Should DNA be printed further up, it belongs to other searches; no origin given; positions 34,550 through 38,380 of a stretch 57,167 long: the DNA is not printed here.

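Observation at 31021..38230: Tightly coupled PLD-SNF2 helicase / nuclease-less type IIG-like m6A methyltransferase / HEPN-like operon: a non-canonical restriction-plus-failsafe candidate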

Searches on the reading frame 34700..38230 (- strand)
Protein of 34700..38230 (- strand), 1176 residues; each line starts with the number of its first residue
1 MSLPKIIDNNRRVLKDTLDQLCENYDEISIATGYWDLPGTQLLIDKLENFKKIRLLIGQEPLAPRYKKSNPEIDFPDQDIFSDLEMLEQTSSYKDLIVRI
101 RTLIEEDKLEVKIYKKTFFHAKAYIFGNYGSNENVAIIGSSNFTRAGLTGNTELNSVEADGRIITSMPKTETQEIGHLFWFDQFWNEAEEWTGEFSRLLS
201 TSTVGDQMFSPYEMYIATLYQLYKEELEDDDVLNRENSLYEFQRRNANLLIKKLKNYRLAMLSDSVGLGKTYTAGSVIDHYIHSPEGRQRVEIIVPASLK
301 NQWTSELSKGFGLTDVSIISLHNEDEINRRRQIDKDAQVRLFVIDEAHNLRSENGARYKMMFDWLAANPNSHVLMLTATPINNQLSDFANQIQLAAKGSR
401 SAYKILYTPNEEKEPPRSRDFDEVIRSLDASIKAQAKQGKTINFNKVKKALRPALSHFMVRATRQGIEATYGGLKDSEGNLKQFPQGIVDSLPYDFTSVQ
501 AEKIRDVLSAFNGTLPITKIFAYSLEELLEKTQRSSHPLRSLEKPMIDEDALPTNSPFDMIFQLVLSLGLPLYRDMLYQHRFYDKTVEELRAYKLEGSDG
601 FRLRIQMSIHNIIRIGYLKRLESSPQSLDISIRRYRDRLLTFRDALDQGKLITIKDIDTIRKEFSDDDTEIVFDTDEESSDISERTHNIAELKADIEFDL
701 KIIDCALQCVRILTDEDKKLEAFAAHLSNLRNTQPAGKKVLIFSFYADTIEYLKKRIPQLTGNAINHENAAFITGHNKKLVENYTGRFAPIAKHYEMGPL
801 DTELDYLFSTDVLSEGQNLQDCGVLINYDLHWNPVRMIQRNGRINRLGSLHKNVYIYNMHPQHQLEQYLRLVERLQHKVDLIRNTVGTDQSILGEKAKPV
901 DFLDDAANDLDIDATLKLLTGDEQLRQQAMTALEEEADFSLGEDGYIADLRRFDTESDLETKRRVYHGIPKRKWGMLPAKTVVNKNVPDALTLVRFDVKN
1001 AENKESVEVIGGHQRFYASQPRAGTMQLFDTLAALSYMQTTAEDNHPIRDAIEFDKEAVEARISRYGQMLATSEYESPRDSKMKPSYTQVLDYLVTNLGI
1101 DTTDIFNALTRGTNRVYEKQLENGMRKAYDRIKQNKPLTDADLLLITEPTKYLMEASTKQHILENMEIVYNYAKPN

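Call 3: search_protein_families(library=pfam, proteins=[window:34700-38230:-], max_evalue=0.01)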
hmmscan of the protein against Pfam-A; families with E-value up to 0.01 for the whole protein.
window:34700-38230:- (1176 aa): 6 families
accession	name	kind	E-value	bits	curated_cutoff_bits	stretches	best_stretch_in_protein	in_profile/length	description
PF00176.29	SNF2-rel_dom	-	1.7e-14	54.1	24.9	2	316-406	106-192/290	SNF2-related domain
PF00271.37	Helicase_C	-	2.9e-12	47.3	23.5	1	733-848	11-110/110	Helicase conserved C-terminal domain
PF13091.12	PLDc_2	-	2.7e-10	40.7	27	1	26-164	10-121/132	PLD-like domain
PF04851.21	ResIII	-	8.9e-09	35.9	22.5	1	239-381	4-163/164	Type III restriction enzyme, res subunit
PF00270.35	DEAD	-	2e-07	31.3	26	1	338-384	117-163/167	DEAD/DEAH box helicase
PF09565.16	RE_NgoFVII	-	3.4e-06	26.9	23.8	1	106-153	77-126/162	NgoFVII restriction endonuclease N-terminal PLD domain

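Call 4: search_protein_families(library=padloc, proteins=[window:34700-38230:-], max_evalue=0.01)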
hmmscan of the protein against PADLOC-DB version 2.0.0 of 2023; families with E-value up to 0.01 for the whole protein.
window:34700-38230:- (1176 aa): 44 families (the best 25 are shown)
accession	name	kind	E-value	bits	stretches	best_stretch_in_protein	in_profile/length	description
PDLC01075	C3a139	-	4.4e-47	159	1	6-902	4-782/948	HKD+Snf2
PDLC02621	DrmD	-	1.7e-38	130.5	2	590-897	376-678/1040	DrmD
PDLC02623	DrmD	-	2.1e-34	116.5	3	671-903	471-677/1040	DrmD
PDLC00659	HmaA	-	1.3e-30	104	2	648-895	425-656/1176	SNF2 helicase / DEAD-box helicase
PDLC02619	DrmD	-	1.8e-29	100.5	3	657-895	339-579/872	DrmD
PDLC02500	BrxHI|BrxHII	-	2.5e-26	90.5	2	653-890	397-613/933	BrxHI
PDLC02840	DpdE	-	5.7e-26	89.1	2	261-389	180-311/1091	DpdE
PDLC02572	DrmA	-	1.7e-25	87.2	2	618-914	401-690/1043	DrmA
PDLC02504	BrxHI|BrxHII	-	2.5e-24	83.3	2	717-895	465-626/971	BrxHII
PDLC02193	PLD_Helicase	-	3.5e-24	83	2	677-882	632-834/905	-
PDLC02843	DpdE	-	4.4e-23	79.2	2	261-386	179-303/1091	DpdE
PDLC02632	DrmD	-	1.8e-21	74.3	2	618-863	404-640/662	DrmD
PDLC02707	PbeA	-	9.4e-19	65.4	1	77-325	90-335/672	PbeA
PDLC02633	DrmD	-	1.1e-18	64.6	2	736-893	525-681/839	DrmD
PDLC02620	DrmD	-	2.3e-17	60.3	1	619-890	372-617/1060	DrmD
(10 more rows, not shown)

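Call 5: search_protein_families(library=ncbifam, proteins=[window:34700-38230:-], max_evalue=0.01)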
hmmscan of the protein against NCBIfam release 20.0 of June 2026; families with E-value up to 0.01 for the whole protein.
window:34700-38230:- (1176 aa): 14 families
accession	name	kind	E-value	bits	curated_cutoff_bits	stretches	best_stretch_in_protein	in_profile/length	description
NF038317.1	DISARM_DrmD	equivalog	1.6e-47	162.5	610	3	611-900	381-664/1021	DISARM system SNF2-like helicase DrmD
NF042964.1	phospholipD_antiphage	equivalog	8.5e-42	143.5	1100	2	680-883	629-827/895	phospholipase D-like domain-containing anti-phage protein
NF041062.1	DpdE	equivalog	1.4e-32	112.6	500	2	261-388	174-305/1048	protein DpdE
NF038318.1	DISARM_DrmD_b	equivalog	8.5e-30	103.6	950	2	260-393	50-203/868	DISARM system SNF2-like helicase DrmD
NF003426.0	PRK04914.1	equivalog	1.7e-20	72.9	576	2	260-380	173-316/959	RNA polymerase-associated protein RapA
NF041790.1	anti-phage_ZorD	equivalog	2.5e-07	29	1500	1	256-324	603-671/1035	type I Zorya anti-phage system protein ZorD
TIGR01587.1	cas3_core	equivalog_domain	1e-06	28.1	102.45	1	327-450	113-235/358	CRISPR-associated helicase Cas3'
NF010337.0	PRK13766.1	equivalog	2e-05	22.9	610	1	714-847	344-468/781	Hef nuclease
NF058637.1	helic_SCO1167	equivalog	3.5e-05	22.1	1200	0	237-310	468-541/932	SCO1167/SCO6262 family helicase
TIGR04095.1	dnd_restrict_1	equivalog_domain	0.00029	20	600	0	254-317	21-83/451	DNA phosphorothioation system restriction enzyme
NF053631.1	RNA_helic_CshA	equivalog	0.0013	17.7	646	1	802-909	286-389/434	degradosome RNA helicase CshA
NF053632.1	heli_RadD_YejH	equivalog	0.0019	16.5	720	1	336-381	106-152/573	DNA repair helicase RadD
NF008394.0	PRK11192.1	equivalog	0.006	15.4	507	1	801-874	295-368/441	ATP-dependent RNA helicase SrmB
NF041068.1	DpdK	equivalog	0.0076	15.8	100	0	92-165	90-157/167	phospholipase D-like domain-containing protein DpdK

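Call 12: search_solved_structures(query=window:34700-38230:-, max_evalue=0.001)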
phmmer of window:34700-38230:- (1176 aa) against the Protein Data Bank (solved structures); distinct sequences matched with E-value up to 0.001: 38.
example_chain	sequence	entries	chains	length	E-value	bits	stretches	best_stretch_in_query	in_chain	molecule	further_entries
8so8_A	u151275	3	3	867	4.3e-11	44.6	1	260-314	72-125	RNA polymerase-associated protein RapA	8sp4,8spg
6bog_A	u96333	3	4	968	6.6e-11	44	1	260-314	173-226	RNA polymerase-associated protein RapA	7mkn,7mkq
7m8e_F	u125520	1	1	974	6.8e-11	44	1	260-314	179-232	RNA polymerase-associated protein RapA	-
4s20_K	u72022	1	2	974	6.9e-11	44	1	260-314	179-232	RNA polymerase-associated protein RapA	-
8t0l_F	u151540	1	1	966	5.3e-10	41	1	260-314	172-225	RNA polymerase-associated protein RapA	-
6ne3_W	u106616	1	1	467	1.8e-09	39.3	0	799-881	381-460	SWI/SNF-related matrix-associated actin-dependent regulator of chromatin subfamily A membe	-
8v4y_W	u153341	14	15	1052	2.7e-08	35.4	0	799-881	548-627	SWI/SNF-related matrix-associated actin-dependent regulator of chromatin subfamily A membe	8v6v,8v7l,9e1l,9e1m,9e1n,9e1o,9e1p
6jyl_K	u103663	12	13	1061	2.2e-07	32.4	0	803-904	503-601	ISWI chromatin-remodeling complex ATPase ISW1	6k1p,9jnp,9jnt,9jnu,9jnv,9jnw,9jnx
7x3t_V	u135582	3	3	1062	2.2e-07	32.4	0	803-904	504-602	ISWI chromatin-remodeling complex ATPase ISW1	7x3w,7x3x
6iy2_O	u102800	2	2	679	2.3e-07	32.3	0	224-323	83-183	Transcription regulatory protein SNF2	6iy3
5hzr_A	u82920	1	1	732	2.6e-07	32.1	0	215-309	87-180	SNF2-family ATP dependent chromatin remodeling factor like protein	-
6iro_L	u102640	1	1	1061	2.7e-07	32.1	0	803-904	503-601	ISWI chromatin-remodeling complex ATPase ISW1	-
5x0x_O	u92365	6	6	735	2.8e-07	32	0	224-323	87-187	Transcription regulatory protein SNF2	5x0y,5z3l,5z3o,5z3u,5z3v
9jao_C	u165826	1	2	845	6.8e-07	30.8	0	227-308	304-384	SWI/SNF-related matrix-associated actin-dependent regulator of chromatin subfamily A conta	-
7egm_A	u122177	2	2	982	7.3e-07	30.7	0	224-321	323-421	Transcription regulatory protein SNF2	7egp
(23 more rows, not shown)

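Call 18: find_homologous_proteins(query=window:34700-38230:-, max_evalue=1e-20)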
Query window:34700-38230:- (1176 aa): 5341 proteins with E <= 1e-20 among 8000 candidates; the best 120 are listed.
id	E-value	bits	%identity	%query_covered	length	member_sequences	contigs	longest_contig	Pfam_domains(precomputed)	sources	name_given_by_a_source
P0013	0.0e+0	2656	100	100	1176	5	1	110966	PF00270.36,PF00176.30,PF13091.13,PF09565.17,PF00271.38,PF04851.22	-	-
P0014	0.0e+0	1899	71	100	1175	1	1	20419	PF00270.36,PF00176.30,PF13091.13,PF09565.17,PF00271.38,PF04851.22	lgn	-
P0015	0.0e+0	1695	63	100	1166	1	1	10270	PF00270.36,PF00176.30,PF13091.13,PF00271.38,PF04851.22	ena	-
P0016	1.4e-293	995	44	100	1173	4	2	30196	PF13872.13,PF00270.36,PF00176.30,PF13091.13,PF09565.17,PF00271.38,PF04851.22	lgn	-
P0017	4.2e-293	993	46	93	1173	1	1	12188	PF13872.13,PF00270.36,PF00176.30,PF13091.13,PF09565.17,PF00271.38,PF04851.22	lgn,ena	-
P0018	4.7e-293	993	45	97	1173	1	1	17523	PF13872.13,PF00270.36,PF00176.30,PF13091.13,PF09565.17,PF00271.38,PF04851.22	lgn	-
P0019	2.5e-292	991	44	100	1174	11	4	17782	PF00270.36,PF00176.30,PF13091.13,PF00271.38,PF04851.22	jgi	jgi:superfamily II DNA or RNA helicase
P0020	1.1e-291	989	43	100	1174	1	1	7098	PF13872.13,PF00270.36,PF00176.30,PF13091.13,PF09565.17,PF00271.38,PF04851.22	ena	-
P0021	1.4e-291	988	44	96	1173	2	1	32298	PF13872.13,PF00270.36,PF00176.30,PF13091.13,PF00271.38,PF04851.22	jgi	-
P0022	3.4e-291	987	45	96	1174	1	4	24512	PF00270.36,PF00176.30,PF13091.13,PF00271.38,PF04851.22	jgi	jgi:superfamily II DNA or RNA helicase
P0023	3.5e-291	987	44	100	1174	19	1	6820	PF13872.13,PF00270.36,PF00176.30,PF13091.13,PF09565.17,PF00271.38,PF04851.22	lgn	-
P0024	9.5e-291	986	43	100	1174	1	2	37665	PF00270.36,PF00176.30,PF13091.13,PF09565.17,PF00271.38,PF04851.22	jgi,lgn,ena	-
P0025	1.1e-290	985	44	96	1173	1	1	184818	PF00270.36,PF00176.30,PF13091.13,PF09565.17,PF00271.38,PF04851.22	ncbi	-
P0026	2.8e-289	981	45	93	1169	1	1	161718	PF00270.36,PF00176.30,PF13091.13,PF09565.17,PF00271.38,PF04851.22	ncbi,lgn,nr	ncbi:MAG TPA: SNF2-related protein [Candidatus Saccharimonadales bacterium]|nr:SNF2-related protein 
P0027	4.6e-289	980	44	96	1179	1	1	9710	PF00270.36,PF00176.30,PF13091.13,PF09565.17,PF00271.38,PF04851.22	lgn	-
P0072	5.3e-275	934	43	97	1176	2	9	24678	PF00270.36,PF00176.30,PF13091.13,PF13401.13,PF00271.38,PF04851.22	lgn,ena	-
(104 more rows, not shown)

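Call 20: find_related_loci(query=A2, collection=genome_contigs, flank=10000)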
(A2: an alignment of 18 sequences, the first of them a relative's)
Query A2 (1176 aa) in genome_contigs; peptide patterns used: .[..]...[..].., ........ (x = any residue, [..] = any of these).
600 stretches matched a pattern (row limit reached: there are more); 598 encode a relative of the query (tblastn E <= 1e-3); the best 80 are kept; 80 distinct loci.
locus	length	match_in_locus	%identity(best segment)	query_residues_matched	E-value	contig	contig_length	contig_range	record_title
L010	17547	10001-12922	45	3-978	0e+0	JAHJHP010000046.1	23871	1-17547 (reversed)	MAG: Candidatus Omnitrophota bacterium isolate Modern_marine_planktonic.mb.39 Modern_marine_plan.mb.39_k141_399606, whol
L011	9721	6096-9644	36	1-1124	0e+0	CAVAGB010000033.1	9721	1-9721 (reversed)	Erysipelotrichaceae bacterium isolate H07605-L1_cleanbin_000011 genome assembly, contig: Spades_H07605-L1_contig_2340, w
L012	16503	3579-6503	39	25-977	0e+0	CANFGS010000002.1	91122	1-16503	MAG: Neisseriaceae bacterium isolate Jr-14may18-21 genome assembly, contig: Jr-14may18-C335, whole genome shotgun sequen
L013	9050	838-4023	37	5-1076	0e+0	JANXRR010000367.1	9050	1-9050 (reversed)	MAG: Bacteroidia bacterium isolate 336R_metabat_288_sub 336R_k141_2714804, whole genome shotgun sequence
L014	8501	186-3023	39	50-977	3e-179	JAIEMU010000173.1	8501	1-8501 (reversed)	MAG: Sphingobacteriaceae bacterium isolate co.spades.CONCOCT.2.5kb_130 c_000000000103, whole genome shotgun sequence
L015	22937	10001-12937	39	5-980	0e+0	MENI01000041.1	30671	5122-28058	MAG: Bacteroidetes bacterium GWA2_40_15 gwa2_scaffold_2329, whole genome shotgun sequence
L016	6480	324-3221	31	25-985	3e-122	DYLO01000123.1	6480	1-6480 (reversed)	MAG TPA_asm: Ignavibacterium album isolate SulCav_AS07-7_32_191 SulCav_AS07_7_11009_length_6480_cov_125_427549, whole ge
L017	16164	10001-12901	31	4-953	6e-121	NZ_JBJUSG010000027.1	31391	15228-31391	Candidatus Magnetominusculus dajiuhuensis isolate DJH-1 NODE_269_length_31391_cov_842.156433, whole genome shotgun seque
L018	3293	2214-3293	49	1-358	8e-109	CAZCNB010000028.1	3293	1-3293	MAG TPA_asm: uncultured Candidatus Saccharibacteria bacterium isolate SRP135725_co1_330 genome assembly, contig: NODE_51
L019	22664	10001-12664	29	1-902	6e-93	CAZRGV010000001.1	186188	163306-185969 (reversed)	MAG TPA_asm: uncultured Isosphaeraceae bacterium isolate SRP290908_co1_27 genome assembly, contig: NODE_46_length_186188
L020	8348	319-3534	27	1-1168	2e-90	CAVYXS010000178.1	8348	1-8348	MAG: uncultured cyanobacterium isolate MFD03044.bin.2.81 genome assembly, contig: contig_76332, whole genome shotgun seq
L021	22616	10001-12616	27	1-902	1e-84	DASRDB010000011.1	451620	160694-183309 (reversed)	MAG TPA_asm: Ktedonobacteraceae bacterium isolate SMAG_U9968 k141_443783, whole genome shotgun sequence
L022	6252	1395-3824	29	3-902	1e-83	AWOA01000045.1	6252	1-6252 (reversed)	Candidatus Calescibacterium nevadense OTU 1 strain JGI OTU-1 EM19COM1_contig_45_0.45, whole genome shotgun sequence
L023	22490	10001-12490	27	3-896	7e-76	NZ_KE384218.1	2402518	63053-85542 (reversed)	Gillisia sp. JM1 H033DRAFT_scaffold00001.1, whole genome shotgun sequence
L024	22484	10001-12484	27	3-896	4e-72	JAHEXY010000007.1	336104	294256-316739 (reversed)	MAG: Bacteroidetes bacterium isolate nzgw115 NODE_28_length_336105_cov_10.041067, whole genome shotgun sequence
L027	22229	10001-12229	27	124-897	3e-65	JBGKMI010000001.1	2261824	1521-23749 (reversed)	MAG: Collinsella sp. isolate D5132bin16 contig_1, whole genome shotgun sequence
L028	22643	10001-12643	27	6-927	1e-63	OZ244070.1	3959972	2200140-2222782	MAG: uncultured Candidatus Binatia bacterium isolate f57e87d9-6197-413a-b43d-c6892e6158a2 genome assembly, chromosome: 1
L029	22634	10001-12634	26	5-898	1e-61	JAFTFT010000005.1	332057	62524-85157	MAG: Oscillospiraceae bacterium isolate RGIG3778 Roe_deer_Abomasum-4__c375, whole genome shotgun sequence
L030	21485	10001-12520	28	27-893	2e-61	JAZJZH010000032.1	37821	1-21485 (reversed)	MAG: Pseudomonadota bacterium isolate ADI_H2L1_1_122_18_3-bin016_1 ADIH2L11_B016_1_000000000032, whole genome shotgun se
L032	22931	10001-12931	26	1-1005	3e-61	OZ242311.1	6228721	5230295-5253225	MAG: Candidatus Latescibacterota bacterium isolate bccf755e-c1ee-4055-8c2e-878efcd7d1d4 genome assembly, chromosome: 1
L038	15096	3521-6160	26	1-890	1e-59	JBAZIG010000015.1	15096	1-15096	MAG: Candidatus Paceibacterota bacterium isolate SO_2017_LW3_9 NODE_11154_length_15096_cov_0.941011_LW162_2017, whole ge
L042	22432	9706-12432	27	3-910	7e-59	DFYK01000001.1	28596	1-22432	MAG TPA_asm: Proteiniphilum sp. UBA4084 UBA4084_contig_36667, whole genome shotgun sequence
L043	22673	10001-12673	27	3-902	8e-59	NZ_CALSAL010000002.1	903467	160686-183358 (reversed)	MAG: Polaromonas sp. YR568 isolate JJ-MO2C4-301-2-mx-bin692 JJ-MO2C4-301-C2, whole genome shotgun sequence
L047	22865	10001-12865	25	1-979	3e-58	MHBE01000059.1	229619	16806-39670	MAG: Lentisphaerae bacterium GWF2_38_69 gwf2_scaffold_72, whole genome shotgun sequence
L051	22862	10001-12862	25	6-980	1e-57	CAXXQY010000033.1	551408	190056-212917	MAG: bacterium isolate 57a1b92f-bc4a-4fd6-9813-ca89f61bdd80 genome assembly, contig: contig_33, whole genome shotgun seq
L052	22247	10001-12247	26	130-904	3e-57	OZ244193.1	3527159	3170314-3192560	MAG: uncultured Pseudohongiella sp. isolate c9968b81-f854-4036-b30c-81d0d13b9c88 genome assembly, chromosome: 1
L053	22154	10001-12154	28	163-898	2e-57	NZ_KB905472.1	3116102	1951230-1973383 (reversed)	Phocaeicola massiliensis B84634 = Timone 84634 = DSM 17679 = JCM 13223 strain DSM 17679 aczJl-supercont1.1, whole genome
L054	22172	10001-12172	27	163-902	3e-57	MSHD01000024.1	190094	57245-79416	MAG: Lachnospiraceae bacterium Zagget2 zag_T1_merged_singles_contig_237, whole genome shotgun sequence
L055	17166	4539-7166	28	106-995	2e-57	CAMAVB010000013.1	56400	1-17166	MAG: Candidatus Kuenenia stuttgartiensis isolate LH-05nov19-79 genome assembly, contig: LH-05nov19-C876, whole genome sh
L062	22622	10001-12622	27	1-898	3e-56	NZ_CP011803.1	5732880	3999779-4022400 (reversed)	Clostridium carboxidivorans P7 chromosome, complete genome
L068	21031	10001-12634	25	8-897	5e-56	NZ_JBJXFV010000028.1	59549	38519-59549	MAG: Prosthecobacter sp. isolate F1F2.bin.412 k127_6169785, whole genome shotgun sequence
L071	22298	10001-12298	27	106-911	1e-55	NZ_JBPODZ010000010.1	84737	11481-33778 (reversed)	Arhodomonas sp. SL1 SL1_contig_10, whole genome shotgun sequence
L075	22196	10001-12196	27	130-882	2e-55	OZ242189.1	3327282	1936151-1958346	MAG: Halieaceae bacterium isolate 61d33dc2-a761-4bf4-98a1-452c2c590a1b genome assembly, chromosome: 1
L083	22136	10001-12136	28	177-897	1e-54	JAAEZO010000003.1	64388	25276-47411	MAG: Gammaproteobacteria bacterium isolate P03SST1Cbin.11 NODE_95_length_64388_cov_26.299, whole genome shotgun sequence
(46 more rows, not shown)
